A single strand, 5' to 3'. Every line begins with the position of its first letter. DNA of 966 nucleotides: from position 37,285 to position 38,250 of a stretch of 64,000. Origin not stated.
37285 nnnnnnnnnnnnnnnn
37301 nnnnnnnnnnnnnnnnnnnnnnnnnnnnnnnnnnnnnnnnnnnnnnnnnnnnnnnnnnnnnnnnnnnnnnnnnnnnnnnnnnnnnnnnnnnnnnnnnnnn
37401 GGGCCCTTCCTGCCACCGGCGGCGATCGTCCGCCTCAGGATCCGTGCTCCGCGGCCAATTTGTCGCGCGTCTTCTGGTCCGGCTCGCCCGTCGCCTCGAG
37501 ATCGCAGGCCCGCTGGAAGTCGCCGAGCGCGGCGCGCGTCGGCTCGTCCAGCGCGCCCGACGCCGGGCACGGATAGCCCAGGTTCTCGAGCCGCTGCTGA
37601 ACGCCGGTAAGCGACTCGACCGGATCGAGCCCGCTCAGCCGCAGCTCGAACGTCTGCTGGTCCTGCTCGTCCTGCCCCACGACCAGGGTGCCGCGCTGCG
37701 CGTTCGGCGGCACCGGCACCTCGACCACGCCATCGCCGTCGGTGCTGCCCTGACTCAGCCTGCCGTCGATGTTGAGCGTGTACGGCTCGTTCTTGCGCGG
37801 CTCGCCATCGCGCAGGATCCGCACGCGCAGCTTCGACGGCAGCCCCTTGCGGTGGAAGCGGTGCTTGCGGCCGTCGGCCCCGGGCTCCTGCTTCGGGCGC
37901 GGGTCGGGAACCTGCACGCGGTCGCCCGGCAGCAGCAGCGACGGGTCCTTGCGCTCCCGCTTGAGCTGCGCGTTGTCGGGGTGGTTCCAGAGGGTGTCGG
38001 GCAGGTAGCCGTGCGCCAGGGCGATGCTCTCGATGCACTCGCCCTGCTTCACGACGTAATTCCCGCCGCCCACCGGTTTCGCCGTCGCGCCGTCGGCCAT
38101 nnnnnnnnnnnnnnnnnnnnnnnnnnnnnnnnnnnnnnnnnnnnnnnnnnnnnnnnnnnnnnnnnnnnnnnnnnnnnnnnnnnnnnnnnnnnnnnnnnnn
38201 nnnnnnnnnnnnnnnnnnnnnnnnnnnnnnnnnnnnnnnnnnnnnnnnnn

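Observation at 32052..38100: Three paralogous LysM + PG_binding_1 proteins, each paired with a different putative enzymatic T6SS cargo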

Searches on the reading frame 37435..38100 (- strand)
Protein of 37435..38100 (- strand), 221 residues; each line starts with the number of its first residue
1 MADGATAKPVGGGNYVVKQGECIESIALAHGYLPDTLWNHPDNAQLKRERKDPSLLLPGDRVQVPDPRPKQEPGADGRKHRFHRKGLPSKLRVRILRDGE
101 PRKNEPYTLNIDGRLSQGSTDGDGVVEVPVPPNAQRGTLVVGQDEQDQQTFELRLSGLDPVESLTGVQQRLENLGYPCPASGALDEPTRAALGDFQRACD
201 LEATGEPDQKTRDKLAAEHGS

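Call 3: search_protein_families(library=pfam, proteins=[window:37435-38100:-], max_evalue=0.01)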
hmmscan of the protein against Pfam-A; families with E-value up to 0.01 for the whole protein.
window:37435-38100:- (221 aa): 1 family
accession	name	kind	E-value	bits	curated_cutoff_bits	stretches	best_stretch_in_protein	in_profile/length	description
PF01471.23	PG_binding_1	-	2.5e-11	44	23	1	167-215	8-57/57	Putative peptidoglycan binding domain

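Call 9: find_homologous_proteins(query=window:37435-38100:-)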
Query window:37435-38100:- (221 aa): 216 proteins with E <= 0.001 among 1153 candidates; the best 120 are listed.
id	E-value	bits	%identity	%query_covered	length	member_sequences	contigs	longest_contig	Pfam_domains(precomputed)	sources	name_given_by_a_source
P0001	6.6e-145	499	100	100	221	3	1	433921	PF01471.24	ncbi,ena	-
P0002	1.0e-129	449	89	100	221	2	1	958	PF01471.24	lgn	-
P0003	8.5e-129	446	88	99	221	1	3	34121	PF01471.24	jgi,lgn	jgi:hypothetical protein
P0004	2.9e-128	444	90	99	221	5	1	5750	PF01471.24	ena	-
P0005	2.3e-127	441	89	100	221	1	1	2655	PF01471.24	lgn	-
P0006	1.2e-125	436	86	100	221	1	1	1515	PF01471.24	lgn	-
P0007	3.5e-124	431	85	96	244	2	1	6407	PF01471.24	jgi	jgi:hypothetical protein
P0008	2.5e-122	425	84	100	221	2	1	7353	PF01471.24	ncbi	ncbi:MAG: peptidoglycan-binding protein [Candidatus Krumholzibacteriia bacterium]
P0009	7.5e-117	407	82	97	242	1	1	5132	PF01471.24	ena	-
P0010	2.2e-104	366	77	97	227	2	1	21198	-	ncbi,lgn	-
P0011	1.1e-102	361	77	97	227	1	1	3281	-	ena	-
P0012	1.8e-101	357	76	97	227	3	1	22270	-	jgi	jgi:hypothetical protein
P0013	7.8e-100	351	72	100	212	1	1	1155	PF01471.24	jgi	jgi:hypothetical protein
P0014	3.0e-98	346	70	98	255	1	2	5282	PF01471.24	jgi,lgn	jgi:N-acetylmuramoyl-L-alanine amidase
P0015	5.4e-98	345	69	96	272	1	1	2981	PF01471.24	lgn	-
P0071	1.6e-53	200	48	100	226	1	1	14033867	PF01471.24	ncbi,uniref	ncbi:peptidoglycan-binding protein [Sorangium sp. So ce542]|uniref:peptidoglycan-binding protein n=1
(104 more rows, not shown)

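Call 10: search_protein_families(library=ncbifam, proteins=[window:37435-38100:-], max_evalue=0.01)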
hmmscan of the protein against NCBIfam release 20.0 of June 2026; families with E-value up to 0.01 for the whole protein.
window:37435-38100:- (221 aa): 0 families

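Call 11: find_encoding_contigs(protein=P0001, flank=10000, max_places=3)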
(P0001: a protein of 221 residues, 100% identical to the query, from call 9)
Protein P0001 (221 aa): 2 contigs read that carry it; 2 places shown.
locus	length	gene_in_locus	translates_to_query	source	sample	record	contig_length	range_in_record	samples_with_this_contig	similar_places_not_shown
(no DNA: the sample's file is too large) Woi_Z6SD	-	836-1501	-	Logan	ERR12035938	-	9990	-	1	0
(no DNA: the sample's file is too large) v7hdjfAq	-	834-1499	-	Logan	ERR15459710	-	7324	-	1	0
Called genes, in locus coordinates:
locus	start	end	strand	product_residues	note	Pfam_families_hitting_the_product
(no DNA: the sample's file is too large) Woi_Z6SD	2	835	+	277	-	?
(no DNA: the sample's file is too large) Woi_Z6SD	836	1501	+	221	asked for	PF01471:PG_binding_1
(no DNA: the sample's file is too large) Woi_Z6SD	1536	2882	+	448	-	-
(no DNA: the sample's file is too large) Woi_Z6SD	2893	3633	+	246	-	PF01471:PG_binding_1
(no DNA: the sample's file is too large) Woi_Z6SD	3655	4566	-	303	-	PF13646:HEAT_2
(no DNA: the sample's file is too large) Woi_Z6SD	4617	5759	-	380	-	-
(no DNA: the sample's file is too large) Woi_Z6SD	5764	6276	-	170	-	PF01471:PG_binding_1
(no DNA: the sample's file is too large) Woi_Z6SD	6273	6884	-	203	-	-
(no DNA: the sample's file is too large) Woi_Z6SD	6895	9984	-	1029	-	PF13091:PLDc_2 (faint), PF00614:PLDc (faint)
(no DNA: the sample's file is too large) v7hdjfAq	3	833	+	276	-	?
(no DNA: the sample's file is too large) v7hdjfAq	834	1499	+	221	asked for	PF01471:PG_binding_1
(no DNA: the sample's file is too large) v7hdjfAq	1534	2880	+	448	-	-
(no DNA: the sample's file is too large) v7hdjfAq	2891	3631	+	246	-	PF01471:PG_binding_1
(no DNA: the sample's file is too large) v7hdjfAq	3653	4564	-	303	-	PF13646:HEAT_2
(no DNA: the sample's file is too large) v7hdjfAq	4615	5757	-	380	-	-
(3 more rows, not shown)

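Call 12: find_encoding_contigs(protein=P0071, flank=10000, max_places=3)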
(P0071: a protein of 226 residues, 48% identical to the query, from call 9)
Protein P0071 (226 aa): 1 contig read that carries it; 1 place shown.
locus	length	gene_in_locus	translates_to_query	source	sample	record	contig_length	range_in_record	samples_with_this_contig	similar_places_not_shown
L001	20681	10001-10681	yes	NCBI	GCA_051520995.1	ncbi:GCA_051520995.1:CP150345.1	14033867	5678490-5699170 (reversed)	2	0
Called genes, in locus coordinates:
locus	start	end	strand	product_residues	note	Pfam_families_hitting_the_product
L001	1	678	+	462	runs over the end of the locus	PF13365:Trypsin_2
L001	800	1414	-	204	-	PF12740:PETase (weak)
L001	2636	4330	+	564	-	PF22842:Pel9A-like_beta_helix, PF13229:Beta_helix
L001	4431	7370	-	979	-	PF06739:SBBP (weak), PF00094:VWD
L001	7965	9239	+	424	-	PF09937:DUF2169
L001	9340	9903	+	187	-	-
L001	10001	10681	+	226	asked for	PF01471:PG_binding_1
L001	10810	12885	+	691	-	-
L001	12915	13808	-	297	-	PF01520:Amidase_3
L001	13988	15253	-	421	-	-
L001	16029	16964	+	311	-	PF00106:adh_short, PF08659:KR, PF13561:adh_short_C2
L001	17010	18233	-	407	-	PF07690:MFS_1, PF13000:Acatn, PF03092:BT1 (weak), PF13000:Acatn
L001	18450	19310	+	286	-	PF13483:Lactamase_B_3, PF12706:Lactamase_B_2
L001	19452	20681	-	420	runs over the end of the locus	PF25390:WD40_RLD, PF00415:RCC1 (faint), PF13540:RCC1_2 (weak), PF25390:WD40_RLD (weak), PF13540:RCC1_2 (weak)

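Call 24: find_related_loci(query=A3, collection=genome_contigs, flank=10000)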
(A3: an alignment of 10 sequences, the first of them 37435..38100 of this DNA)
Query A3 (221 aa) in genome_contigs; peptide patterns used: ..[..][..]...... (x = any residue, [..] = any of these).
200 stretches matched a pattern; 174 encode a relative of the query (tblastn E <= 1e-3); the best 80 are kept; 80 distinct loci.
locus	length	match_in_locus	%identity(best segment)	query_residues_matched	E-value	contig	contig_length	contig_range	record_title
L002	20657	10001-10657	89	1-219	2e-130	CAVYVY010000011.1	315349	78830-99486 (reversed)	MAG: uncultured bacterium isolate MFD01299.bin.2.49 genome assembly, contig: contig_13222, whole genome shotgun sequence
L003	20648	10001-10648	69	6-221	2e-100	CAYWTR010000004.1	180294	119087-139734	MAG TPA_asm: uncultured Fibrobacteraceae bacterium isolate binchicken_co277_105 genome assembly, contig: NODE_180_length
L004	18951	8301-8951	49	5-220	7e-63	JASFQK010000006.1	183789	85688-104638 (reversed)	MAG: Phycisphaerae bacterium isolate D0819S20remetaG_Bin_321 D0819S20remetaG_FD_scaffold_9_c1, whole genome shotgun sequ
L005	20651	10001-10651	47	7-221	1e-60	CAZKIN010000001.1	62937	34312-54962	MAG TPA_asm: uncultured Phycisphaeraceae bacterium isolate binchicken_co199_83 genome assembly, contig: NODE_567_length_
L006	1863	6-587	49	25-221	1e-62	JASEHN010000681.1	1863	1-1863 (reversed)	MAG: Thermodesulfobacteriota bacterium isolate Yes70-24 NODE_28387_length_1863_cov_4.255531, whole genome shotgun sequen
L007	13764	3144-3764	47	15-221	3e-58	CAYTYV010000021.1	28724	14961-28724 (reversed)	MAG TPA_asm: uncultured Polyangiaceae bacterium isolate binchicken_co65_89 genome assembly, contig: NODE_6636_length_287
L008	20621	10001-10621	47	15-221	3e-58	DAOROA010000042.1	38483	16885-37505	MAG TPA_asm: Candidatus Competibacter sp. isolate AMR_MDS_5433 NODE_801_length_38483_cov_7.157073, whole genome shotgun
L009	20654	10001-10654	45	4-221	6e-58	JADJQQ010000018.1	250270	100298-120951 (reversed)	MAG: Candidatus Competibacteraceae bacterium isolate Fred_18-Q3-R57-64_MAXAC.287 tig00352313-10-2516680, whole genome sh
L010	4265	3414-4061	48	7-221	1e-57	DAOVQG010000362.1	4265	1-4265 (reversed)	MAG TPA_asm: Phycisphaerales bacterium isolate CSMAG_1569 CSMAG_1569_k141_2609651_length_4265_cov_31.0000, whole genome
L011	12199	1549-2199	45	3-221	2e-57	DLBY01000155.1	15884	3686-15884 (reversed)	MAG TPA_asm: Phycisphaerales bacterium UBA7812 UBA7812_contig_24231, whole genome shotgun sequence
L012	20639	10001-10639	45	9-221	5e-57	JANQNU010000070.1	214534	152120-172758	MAG: Phycisphaerae bacterium isolate IP29b_bin.106 k99_2620385, whole genome shotgun sequence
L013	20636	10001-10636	50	9-221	5e-57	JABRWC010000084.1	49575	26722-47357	MAG: Phycisphaerae bacterium isolate MAG-10 c_000000000170, whole genome shotgun sequence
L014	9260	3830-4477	47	7-221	4e-56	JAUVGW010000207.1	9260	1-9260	MAG: Phycisphaerae bacterium isolate CSMAG_386 CSMAG_386_k141_3636354_length_9260_cov_8.2294, whole genome shotgun seque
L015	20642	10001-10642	49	9-221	4e-56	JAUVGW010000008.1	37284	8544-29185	MAG: Phycisphaerae bacterium isolate CSMAG_386 CSMAG_386_k141_2955065_length_37284_cov_8.0000, whole genome shotgun sequ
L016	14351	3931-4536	46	15-219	9e-56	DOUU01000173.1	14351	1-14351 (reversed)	MAG TPA_asm: Deltaproteobacteria bacterium isolate UBA9160 contig_82438, whole genome shotgun sequence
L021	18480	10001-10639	46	7-220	3e-55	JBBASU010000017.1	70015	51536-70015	MAG: Phycisphaerales bacterium isolate EUL_253 ctg17-EUL_253, whole genome shotgun sequence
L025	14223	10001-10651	44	3-220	3e-54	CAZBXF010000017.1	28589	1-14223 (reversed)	MAG TPA_asm: uncultured Phycisphaeraceae bacterium isolate binchicken_co367_56 genome assembly, contig: NODE_469_length_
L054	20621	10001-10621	44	14-221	8e-49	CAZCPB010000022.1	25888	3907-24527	MAG TPA_asm: uncultured Phycisphaeraceae bacterium isolate binchicken_co235_156 genome assembly, contig: NODE_4648_lengt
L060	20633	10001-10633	43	3-215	7e-48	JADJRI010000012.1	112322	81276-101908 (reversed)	MAG: Planctomycetota bacterium isolate Fred_18-Q3-R57-64_MAXAC.418 tig00015787-10-1120680, whole genome shotgun sequence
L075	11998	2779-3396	45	17-221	4e-46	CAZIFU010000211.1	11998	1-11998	MAG TPA_asm: uncultured Verrucomicrobiota bacterium isolate binchicken_co165_100 genome assembly, contig: k141_2070692,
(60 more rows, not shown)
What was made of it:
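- Closest known: Stand-alone LysM proteins of vgrG loci. Different: In the 81 loci examined it lies mainly in Planctomycetota, Acidobacteriota and Myxococcota (call 24).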

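Call 29: predict_structure(alignment_id=A2)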
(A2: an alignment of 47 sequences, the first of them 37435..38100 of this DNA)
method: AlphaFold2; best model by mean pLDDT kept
length: 221 residues; sequences in the alignment: 47
mean_pLDDT: 89.9   pTM: 0.70
mean pLDDT of the five models: 89.9, 89.6, 89.2, 89.2, 87.7
residues with pLDDT >= 90: 146; 70-90: 66; 50-70: 5; < 50: 4
segments of 3 or more residues with pLDDT < 50: 1-4
pLDDT, mean of each block of 10 residues (from residue 1): 65 91 91 93 95 91 92 80 75 92 97 94 94 89 94 84 93 91 96 97 97 92 62
secondary structure, 60 per line:
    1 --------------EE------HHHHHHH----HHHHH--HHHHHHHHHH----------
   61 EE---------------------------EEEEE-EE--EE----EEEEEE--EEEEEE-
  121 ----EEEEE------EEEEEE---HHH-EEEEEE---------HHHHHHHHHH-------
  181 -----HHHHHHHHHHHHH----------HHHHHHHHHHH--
elements in order: H23-29 H34-38 H41-50 E90-94 E106-111 E114-119 E125-129 E136-141 E149-154 H164-173 H186-198 H209-219
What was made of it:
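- The AF2 model (pLDDT 89.9; call 29) shows three domains.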

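Call 32: fold_search(model_id=the predicted structure, library=pdb)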
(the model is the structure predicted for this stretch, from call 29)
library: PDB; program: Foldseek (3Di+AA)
matches with E <= 10: 948; with E <= 0.001: 0
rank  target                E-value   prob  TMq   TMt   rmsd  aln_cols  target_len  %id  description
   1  9mhl_B                9.8e-03  1.00  0.23  0.22   5.9        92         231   22  The structure of Zcp with zinc bound (released 2025-12-17)
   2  9mhm_B                1.3e-02  1.00  0.23  0.22   5.9        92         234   22  The structure of Zcp with copper bound (released 2025-12-17)
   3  4g54                  1.3e-02  0.87  0.23  0.23  12.5       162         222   17  Crystal structure of a periplasmic domain of the EpsAB fusion protein of the Vibrio vulnificus type II secretion system (released 2013-01-30)
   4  9mhm_A                1.6e-02  1.00  0.22  0.21   6.9        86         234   22  The structure of Zcp with copper bound (released 2025-12-17)
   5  3qva_D                1.7e-02  1.00  0.24  0.47   3.7        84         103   18  Structure of Klebsiella pneumoniae 5-hydroxyisourate hydrolase (released 2011-08-24)
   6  3qva_B                1.7e-02  1.00  0.25  0.47   3.6        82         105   17  Structure of Klebsiella pneumoniae 5-hydroxyisourate hydrolase (released 2011-08-24)
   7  9mhk_A                1.8e-02  1.00  0.22  0.20   7.0        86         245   22  The structure of Zcp triple mutant H29A, H31A, H142A (released 2025-12-17)
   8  3qva_C                1.9e-02  1.00  0.24  0.46   3.7        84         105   18  Structure of Klebsiella pneumoniae 5-hydroxyisourate hydrolase (released 2011-08-24)
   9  4z29_A                2.2e-02  0.66  0.20  0.24  10.5       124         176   16  Crystal structure of the magnetobacterial protein MtxA C-terminal domain (released 2015-06-03)
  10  5ao8_A                2.3e-02  1.00  0.24  0.14  12.8        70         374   23  Crystal Structure of SltB3 from Pseudomonas aeruginosa in complex with NAG-NAM-pentapeptide (released 2016-07-20)
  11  7sko_D                2.3e-02  1.00  0.22  0.57   3.2        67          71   15  De novo synthetic protein DIG8-CC (orthogonal space group) (released 2022-10-12)
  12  9mhn_A                2.3e-02  0.99  0.22  0.21   7.0        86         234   22  The structure of Zcp with cobalt bound (released 2025-12-17)
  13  9mhj_B                2.3e-02  0.99  0.22  0.20   6.9        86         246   22  The structure of native Zcp (released 2025-12-17)
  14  3fcg_A                2.6e-02  0.99  0.24  0.60   5.2        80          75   12  Crystal Structure Analysis of the Middle Domain of the Caf1A Usher (released 2008-12-16)
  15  5anz                  2.9e-02  1.00  0.22  0.13  13.2        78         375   24  Crystal Structure of SltB3 from Pseudomonas aeruginosa. (released 2016-07-20)
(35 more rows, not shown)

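Call 37: search_protein_families(library=pfam, proteins=[L001:9340-9903:+, L021:9340-9972:+, L025:9519-9980:+, L075:2275-2676:+, L060:13439-13990:+, L054:9072-9989:+, window:37435-38100:-], max_evalue=1)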
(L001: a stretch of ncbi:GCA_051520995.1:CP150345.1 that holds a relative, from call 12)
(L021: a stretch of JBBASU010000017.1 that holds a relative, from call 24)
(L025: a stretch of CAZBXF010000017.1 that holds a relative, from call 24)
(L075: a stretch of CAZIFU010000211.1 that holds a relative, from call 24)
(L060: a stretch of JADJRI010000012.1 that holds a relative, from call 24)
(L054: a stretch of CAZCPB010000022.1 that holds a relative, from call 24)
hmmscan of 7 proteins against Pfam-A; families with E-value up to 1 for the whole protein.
L001:9340-9903:+ (187 aa): 1 family
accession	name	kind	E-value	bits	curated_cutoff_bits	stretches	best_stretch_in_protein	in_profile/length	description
PF13480.13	Acetyltransf_6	-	0.084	13.5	22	1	2-64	12-73/143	Acetyltransferase (GNAT) domain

L021:9340-9972:+ (211 aa): 3 families
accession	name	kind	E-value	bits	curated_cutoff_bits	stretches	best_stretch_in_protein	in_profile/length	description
PF17802.7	SpaA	-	0.0032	18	23.1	1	149-198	3-56/91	Prealbumin-like fold domain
PF13620.12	CarboxypepD_reg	-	0.076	13.8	32.3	1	153-200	6-54/82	Carboxypeptidase regulatory-like domain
PF07704.17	PSK_trans_fac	-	0.16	13.3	28.3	1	6-44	29-67/82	Rv0623-like transcription factor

L025:9519-9980:+ (154 aa): 2 families
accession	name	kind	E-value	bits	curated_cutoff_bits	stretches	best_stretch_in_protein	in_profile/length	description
PF17802.7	SpaA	-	0.0013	19.3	23.1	1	92-141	3-56/91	Prealbumin-like fold domain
PF13620.12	CarboxypepD_reg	-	0.015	16.1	32.3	1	96-143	6-54/82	Carboxypeptidase regulatory-like domain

L075:2275-2676:+ (134 aa): 3 families
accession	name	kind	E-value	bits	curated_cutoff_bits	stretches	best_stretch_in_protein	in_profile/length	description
PF17802.7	SpaA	-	0.00026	21.5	23.1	1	77-118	8-53/91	Prealbumin-like fold domain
PF13620.12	CarboxypepD_reg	-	0.0037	18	32.3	1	77-123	7-54/82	Carboxypeptidase regulatory-like domain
PF17789.7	MG4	-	0.16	12.7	24.7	1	72-111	18-58/95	Macroglobulin domain MG4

L060:13439-13990:+ (184 aa): 0 families

L054:9072-9989:+ (306 aa): 1 family
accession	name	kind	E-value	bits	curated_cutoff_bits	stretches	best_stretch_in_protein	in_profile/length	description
PF13620.12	CarboxypepD_reg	-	0.026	15.3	32.3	1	251-295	9-54/82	Carboxypeptidase regulatory-like domain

window:37435-38100:- (221 aa): 3 families
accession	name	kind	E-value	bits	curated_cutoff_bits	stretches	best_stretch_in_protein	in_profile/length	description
PF01471.23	PG_binding_1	-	2.5e-11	44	23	1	167-215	8-57/57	Putative peptidoglycan binding domain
PF01476.26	LysM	-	0.023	15.1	20.9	1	15-38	1-24/43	LysM domain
PF08823.16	PG_binding_2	-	0.069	13.9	21.1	1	166-203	20-58/74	Putative peptidoglycan binding domain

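Call 80: search_protein_representatives(alignment_id=A2)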
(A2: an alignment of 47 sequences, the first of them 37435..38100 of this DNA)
Query: 47 sequences, 213 profile positions. Proteins with E-value up to 0.001 (for the whole library): 28640; up to 1e-10: 10131; up to 1e-30: 4005. The best 150 are listed.
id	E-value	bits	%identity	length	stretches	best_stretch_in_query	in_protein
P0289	6.6e-106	368.8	-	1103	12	157-208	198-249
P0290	5.4e-104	362.6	-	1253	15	148-210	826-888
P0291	4.8e-96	336.6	-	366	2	2-212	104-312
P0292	2.6e-95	334.2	-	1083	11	153-210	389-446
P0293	1.7e-93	328.2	-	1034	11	156-209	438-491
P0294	1.2e-92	325.5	-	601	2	5-211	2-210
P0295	1.4e-91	322.0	-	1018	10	150-210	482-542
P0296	3.3e-89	314.3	-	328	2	2-213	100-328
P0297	2.3e-88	311.5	-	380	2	2-213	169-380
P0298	6.7e-86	303.5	-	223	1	2-210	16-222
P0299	7.5e-86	303.3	-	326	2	2-213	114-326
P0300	1.3e-84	299.2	-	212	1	4-212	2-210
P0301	2.9e-84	298.1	-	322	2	2-213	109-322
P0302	3.7e-84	297.7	-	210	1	5-213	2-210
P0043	9.8e-84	296.4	-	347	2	2-212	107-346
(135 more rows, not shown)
